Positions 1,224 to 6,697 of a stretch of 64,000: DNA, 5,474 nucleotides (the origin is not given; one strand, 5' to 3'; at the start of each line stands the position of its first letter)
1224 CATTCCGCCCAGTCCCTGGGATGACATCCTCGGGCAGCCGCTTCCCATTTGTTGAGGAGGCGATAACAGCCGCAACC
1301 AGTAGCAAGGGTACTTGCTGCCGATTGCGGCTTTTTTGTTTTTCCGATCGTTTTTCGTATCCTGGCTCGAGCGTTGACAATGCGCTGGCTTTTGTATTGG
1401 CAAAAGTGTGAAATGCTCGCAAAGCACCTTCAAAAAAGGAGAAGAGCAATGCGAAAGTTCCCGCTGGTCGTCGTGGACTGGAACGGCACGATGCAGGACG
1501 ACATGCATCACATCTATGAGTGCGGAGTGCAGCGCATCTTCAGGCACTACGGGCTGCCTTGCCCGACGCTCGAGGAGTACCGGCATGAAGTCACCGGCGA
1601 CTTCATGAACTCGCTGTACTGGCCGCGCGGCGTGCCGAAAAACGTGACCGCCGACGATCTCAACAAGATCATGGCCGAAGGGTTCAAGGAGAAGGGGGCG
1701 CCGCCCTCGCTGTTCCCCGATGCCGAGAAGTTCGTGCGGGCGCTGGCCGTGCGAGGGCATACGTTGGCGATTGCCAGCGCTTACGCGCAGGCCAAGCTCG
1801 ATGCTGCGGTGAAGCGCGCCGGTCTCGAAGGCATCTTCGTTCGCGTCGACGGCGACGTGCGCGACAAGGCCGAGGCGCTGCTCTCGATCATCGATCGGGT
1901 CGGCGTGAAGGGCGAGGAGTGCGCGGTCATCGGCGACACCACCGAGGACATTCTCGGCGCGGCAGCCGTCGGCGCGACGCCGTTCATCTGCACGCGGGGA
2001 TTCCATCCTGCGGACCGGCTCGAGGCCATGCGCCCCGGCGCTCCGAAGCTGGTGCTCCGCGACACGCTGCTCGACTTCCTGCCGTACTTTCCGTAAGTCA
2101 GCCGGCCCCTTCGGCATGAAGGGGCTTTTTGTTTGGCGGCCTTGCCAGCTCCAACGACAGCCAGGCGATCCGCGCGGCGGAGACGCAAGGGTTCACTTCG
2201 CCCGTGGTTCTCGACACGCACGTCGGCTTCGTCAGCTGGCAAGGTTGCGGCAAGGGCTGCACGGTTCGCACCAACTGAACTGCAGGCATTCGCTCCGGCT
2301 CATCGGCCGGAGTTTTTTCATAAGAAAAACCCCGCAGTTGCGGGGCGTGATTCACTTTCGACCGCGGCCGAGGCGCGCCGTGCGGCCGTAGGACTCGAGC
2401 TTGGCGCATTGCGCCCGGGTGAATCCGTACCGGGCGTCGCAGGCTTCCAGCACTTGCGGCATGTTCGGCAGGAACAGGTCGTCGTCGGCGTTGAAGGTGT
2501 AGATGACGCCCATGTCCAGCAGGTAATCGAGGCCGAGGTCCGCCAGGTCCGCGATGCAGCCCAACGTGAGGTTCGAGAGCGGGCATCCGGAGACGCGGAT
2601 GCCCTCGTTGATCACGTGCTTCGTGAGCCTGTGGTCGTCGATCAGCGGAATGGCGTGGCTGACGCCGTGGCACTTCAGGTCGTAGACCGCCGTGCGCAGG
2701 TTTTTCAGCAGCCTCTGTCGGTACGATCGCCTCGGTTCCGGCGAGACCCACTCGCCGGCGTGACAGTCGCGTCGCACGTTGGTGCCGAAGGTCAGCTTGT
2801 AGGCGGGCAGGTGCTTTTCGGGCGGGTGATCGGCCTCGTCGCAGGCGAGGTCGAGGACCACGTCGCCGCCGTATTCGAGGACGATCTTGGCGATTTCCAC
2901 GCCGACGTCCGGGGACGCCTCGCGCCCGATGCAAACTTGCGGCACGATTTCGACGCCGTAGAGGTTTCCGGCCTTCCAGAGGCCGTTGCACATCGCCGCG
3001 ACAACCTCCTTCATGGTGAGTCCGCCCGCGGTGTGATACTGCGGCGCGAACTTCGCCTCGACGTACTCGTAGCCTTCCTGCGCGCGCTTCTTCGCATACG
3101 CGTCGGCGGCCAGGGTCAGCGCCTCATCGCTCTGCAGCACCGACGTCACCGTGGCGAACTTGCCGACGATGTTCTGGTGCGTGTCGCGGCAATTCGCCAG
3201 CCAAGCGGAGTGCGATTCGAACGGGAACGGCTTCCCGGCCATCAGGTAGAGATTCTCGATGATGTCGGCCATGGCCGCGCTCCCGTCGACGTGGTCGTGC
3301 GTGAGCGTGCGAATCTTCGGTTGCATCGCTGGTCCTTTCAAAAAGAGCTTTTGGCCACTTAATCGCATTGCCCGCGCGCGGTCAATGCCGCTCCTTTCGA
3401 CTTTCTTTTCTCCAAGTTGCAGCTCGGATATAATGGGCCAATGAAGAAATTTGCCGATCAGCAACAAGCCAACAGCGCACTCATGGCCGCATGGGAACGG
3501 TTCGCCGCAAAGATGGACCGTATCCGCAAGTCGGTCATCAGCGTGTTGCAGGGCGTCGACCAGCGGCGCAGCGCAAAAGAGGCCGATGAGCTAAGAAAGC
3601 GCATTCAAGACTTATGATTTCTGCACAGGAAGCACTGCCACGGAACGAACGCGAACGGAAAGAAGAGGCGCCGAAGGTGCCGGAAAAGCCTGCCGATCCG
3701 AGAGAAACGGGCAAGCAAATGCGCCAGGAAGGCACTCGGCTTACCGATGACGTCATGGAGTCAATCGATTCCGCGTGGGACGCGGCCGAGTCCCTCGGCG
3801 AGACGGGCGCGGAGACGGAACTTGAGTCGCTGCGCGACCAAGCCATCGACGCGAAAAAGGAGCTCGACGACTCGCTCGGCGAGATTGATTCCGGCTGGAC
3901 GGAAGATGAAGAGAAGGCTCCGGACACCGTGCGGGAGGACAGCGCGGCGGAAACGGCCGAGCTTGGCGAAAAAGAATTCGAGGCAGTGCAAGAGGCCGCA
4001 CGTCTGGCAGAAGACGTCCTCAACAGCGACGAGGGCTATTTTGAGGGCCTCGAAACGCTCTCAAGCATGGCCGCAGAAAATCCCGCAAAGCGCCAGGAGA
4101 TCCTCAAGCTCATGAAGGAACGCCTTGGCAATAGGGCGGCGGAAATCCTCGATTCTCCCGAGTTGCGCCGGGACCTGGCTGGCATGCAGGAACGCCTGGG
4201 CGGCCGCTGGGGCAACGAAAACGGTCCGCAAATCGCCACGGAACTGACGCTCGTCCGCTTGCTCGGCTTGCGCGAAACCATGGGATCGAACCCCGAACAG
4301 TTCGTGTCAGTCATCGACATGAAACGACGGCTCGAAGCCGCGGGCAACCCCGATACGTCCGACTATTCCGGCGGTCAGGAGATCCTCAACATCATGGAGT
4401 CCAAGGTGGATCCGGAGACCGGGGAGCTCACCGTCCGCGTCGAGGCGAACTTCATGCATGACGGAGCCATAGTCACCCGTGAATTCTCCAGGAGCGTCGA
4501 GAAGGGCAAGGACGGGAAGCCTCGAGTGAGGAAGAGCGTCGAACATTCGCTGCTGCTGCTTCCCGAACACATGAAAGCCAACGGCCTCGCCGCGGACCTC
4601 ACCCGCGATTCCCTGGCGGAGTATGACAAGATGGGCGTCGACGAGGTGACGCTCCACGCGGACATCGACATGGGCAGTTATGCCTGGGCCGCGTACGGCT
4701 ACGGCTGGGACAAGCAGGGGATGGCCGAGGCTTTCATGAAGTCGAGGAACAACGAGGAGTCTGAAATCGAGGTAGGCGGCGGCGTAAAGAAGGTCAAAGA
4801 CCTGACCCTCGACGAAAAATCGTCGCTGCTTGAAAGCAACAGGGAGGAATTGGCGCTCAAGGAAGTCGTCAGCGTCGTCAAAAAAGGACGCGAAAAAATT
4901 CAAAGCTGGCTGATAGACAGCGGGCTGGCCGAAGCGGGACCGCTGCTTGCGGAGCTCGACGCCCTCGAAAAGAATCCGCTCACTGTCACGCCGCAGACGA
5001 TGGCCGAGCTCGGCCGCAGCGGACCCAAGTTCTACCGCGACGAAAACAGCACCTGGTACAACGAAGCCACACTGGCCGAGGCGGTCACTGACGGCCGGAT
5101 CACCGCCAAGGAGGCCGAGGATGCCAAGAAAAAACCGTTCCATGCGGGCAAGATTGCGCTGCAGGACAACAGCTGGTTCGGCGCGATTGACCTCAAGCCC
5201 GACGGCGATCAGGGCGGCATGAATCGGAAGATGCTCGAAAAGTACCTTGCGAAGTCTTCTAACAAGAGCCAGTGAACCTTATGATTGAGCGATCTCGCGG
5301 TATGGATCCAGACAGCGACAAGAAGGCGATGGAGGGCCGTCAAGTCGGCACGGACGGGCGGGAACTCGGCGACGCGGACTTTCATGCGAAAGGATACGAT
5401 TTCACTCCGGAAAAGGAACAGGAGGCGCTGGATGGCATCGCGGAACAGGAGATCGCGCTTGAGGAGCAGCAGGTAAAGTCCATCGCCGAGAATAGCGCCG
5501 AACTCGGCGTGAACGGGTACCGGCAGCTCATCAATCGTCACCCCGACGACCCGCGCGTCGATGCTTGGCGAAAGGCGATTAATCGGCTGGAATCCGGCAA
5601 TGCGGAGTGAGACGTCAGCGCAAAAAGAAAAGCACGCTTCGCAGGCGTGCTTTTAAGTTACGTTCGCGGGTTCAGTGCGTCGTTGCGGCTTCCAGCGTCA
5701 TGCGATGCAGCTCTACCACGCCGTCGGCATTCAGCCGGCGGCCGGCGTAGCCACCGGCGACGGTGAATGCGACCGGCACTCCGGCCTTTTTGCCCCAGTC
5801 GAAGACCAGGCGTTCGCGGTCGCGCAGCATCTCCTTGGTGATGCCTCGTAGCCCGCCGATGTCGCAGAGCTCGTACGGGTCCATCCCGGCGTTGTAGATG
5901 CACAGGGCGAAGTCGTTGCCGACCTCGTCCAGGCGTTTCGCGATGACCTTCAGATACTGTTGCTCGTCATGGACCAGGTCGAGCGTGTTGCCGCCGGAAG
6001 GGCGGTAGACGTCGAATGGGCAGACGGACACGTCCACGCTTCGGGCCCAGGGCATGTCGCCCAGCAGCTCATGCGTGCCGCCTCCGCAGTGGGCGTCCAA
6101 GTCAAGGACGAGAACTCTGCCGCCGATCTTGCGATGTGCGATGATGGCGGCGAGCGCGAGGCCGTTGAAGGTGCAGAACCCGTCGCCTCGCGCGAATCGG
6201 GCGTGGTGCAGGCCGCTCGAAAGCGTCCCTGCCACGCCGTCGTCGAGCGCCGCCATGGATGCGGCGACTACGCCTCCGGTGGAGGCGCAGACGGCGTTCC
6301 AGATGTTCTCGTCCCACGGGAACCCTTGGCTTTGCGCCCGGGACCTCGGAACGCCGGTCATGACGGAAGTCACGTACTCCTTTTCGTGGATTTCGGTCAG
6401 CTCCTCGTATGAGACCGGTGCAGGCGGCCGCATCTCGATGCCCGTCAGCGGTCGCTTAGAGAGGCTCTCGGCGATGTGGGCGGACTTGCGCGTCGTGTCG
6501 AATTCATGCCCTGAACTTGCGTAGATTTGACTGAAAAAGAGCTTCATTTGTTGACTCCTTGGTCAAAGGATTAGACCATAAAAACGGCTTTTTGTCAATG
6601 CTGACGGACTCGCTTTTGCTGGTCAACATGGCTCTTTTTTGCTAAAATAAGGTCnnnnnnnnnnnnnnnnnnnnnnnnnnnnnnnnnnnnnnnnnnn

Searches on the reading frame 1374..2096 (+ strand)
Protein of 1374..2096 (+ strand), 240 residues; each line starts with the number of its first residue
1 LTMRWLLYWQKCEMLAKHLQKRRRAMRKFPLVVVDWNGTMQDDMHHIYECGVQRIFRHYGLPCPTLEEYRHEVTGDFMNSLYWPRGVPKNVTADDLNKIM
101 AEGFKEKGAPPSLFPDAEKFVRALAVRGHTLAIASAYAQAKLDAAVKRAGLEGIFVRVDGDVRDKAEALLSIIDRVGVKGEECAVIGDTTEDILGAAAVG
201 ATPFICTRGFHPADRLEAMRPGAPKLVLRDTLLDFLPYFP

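Call 59: search_protein_families(library=pfam, proteins=[window:1374-2096:+], max_evalue=0.01)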
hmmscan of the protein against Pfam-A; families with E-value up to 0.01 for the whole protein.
window:1374-2096:+ (240 aa): 4 families
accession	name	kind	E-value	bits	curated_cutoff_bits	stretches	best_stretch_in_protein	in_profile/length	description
PF00702.32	Hydrolase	-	3e-14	54.3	26.4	1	32-200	4-191/191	haloacid dehalogenase-like hydrolase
PF13419.12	HAD_2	-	3e-12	47.4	23.8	1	34-201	3-173/178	Haloacid dehalogenase-like hydrolase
PF13242.12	Hydrolase_like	-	1.7e-08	34.7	22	1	167-230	8-71/75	HAD-hyrolase-like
PF12710.13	HAD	-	0.0015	19.4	27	1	85-193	63-185/189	haloacid dehalogenase-like hydrolase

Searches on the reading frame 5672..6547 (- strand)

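Call 59: search_protein_families(library=pfam, proteins=[window:5672-6547:-], max_evalue=0.01)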
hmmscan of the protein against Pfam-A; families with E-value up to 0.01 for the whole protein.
window:5672-6547:- (291 aa): 1 family
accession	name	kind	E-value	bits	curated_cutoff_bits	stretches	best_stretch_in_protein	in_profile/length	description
PF00850.24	Hist_deacetyl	-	1.3e-28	100.7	27.9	1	20-272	6-287/298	Histone deacetylase domain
